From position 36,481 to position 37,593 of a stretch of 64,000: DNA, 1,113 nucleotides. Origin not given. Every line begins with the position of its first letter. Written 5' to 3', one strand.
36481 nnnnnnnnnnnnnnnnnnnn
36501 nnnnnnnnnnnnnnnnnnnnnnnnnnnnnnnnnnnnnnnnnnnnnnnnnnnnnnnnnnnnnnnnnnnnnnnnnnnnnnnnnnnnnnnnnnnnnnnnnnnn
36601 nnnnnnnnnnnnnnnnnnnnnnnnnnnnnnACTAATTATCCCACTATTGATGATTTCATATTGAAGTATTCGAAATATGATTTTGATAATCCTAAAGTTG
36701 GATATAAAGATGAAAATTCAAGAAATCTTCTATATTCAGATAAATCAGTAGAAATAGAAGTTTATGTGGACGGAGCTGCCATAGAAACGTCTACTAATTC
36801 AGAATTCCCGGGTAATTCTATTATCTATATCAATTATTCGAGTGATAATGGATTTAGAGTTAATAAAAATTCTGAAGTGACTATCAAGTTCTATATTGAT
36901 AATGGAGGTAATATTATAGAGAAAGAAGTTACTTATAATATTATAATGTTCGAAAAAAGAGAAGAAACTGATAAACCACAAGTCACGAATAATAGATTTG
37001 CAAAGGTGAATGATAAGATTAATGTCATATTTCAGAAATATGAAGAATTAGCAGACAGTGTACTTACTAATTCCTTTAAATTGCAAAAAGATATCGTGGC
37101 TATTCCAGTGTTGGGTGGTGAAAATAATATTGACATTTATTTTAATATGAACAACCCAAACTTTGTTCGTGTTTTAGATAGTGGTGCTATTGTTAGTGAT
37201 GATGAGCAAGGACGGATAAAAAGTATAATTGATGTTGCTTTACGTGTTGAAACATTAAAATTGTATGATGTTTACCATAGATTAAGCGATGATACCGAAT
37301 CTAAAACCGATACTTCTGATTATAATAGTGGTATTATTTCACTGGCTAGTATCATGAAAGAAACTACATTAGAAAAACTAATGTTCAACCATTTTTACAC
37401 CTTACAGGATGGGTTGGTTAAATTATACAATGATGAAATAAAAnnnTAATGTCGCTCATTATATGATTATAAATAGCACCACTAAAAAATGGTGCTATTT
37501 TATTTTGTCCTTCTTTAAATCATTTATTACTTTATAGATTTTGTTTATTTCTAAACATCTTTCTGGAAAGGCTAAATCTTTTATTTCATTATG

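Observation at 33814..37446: Two tandem paralogous mini DPPY methyltransferases divergently arranged with an 810-aa GHKL-like ATPase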

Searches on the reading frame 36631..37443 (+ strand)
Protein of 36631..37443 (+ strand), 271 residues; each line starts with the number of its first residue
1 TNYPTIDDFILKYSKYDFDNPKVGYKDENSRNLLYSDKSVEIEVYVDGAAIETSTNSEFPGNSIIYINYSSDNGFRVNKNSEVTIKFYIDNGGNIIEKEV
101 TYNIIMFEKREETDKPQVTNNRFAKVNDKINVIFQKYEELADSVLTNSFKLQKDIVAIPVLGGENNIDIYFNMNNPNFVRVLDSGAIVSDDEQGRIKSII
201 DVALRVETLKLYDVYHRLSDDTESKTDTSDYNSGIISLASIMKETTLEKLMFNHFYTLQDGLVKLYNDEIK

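Call 94: search_solved_structures(query=A7, max_evalue=10, show_alignments=1)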
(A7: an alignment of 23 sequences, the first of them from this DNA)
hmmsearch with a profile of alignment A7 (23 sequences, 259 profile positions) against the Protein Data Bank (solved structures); distinct sequences matched with E-value up to 10: 1.
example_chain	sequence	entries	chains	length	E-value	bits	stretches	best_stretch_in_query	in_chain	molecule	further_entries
6o38_A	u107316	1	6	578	1.2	11.7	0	58-96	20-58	Acinetobacter secreted protease CpaA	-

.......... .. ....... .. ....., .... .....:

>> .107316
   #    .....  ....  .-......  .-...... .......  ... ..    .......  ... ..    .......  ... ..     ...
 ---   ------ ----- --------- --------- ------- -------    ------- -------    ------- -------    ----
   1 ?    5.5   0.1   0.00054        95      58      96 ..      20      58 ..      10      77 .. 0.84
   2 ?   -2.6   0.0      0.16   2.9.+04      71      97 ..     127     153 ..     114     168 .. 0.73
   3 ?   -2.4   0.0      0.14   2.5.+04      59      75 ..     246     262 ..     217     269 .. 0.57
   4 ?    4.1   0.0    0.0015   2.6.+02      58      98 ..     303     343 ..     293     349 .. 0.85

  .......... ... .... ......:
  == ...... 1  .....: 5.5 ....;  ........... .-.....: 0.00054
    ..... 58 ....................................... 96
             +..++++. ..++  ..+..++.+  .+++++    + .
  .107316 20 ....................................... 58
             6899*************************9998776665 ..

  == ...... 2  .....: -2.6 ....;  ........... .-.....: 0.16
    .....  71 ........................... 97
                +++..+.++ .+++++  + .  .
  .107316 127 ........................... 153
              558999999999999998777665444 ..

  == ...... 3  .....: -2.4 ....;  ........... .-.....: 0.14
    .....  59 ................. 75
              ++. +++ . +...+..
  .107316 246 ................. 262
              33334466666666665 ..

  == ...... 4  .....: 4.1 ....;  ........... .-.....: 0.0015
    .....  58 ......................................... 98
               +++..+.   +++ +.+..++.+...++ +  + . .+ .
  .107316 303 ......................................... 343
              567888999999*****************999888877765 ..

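Call 95: search_protein_families(library=pfam, alignment_id=A7, max_evalue=0.1)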
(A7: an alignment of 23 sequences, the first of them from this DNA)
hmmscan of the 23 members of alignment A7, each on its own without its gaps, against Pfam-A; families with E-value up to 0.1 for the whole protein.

A. member 1, seq(271 aa): 1 family
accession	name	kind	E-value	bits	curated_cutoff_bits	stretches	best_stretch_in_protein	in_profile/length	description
PF03127.19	GAT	-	0.08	13.6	31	0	119-141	53-75/77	GAT domain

B. families by the number of members that match (of 23 scanned): 4 families
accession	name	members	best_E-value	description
PF20079.4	DUF6474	1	0.0041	Family of unknown function (DUF6474)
PF17483.7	TbpB_C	1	0.027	C-lobe handle domain of Tf-binding protein B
PF03127.19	GAT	1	0.08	GAT domain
PF20944.2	StcE_b-sandwich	1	0.094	Metalloprotease StcE, beta-sandwich domain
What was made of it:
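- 35014..37446 (+): 810-aa GHKL (Bergerat) ATPase of an unnamed prokaryotic family. Approximate layout: N-terminal helices, GHKL domain (res ~55-300), transducer/middle-like domain (~300-470, with invariant R302, G316, G388-Q389, D415, R432), helical linker and a disordered stretch (~493-540), beta-sandwich (~555-650), and a C-terminal alpha/beta plus long-helix region (~665-810, conserved N711/N714). A profile of the C-terminal half finds no known domain (calls 94, 95).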
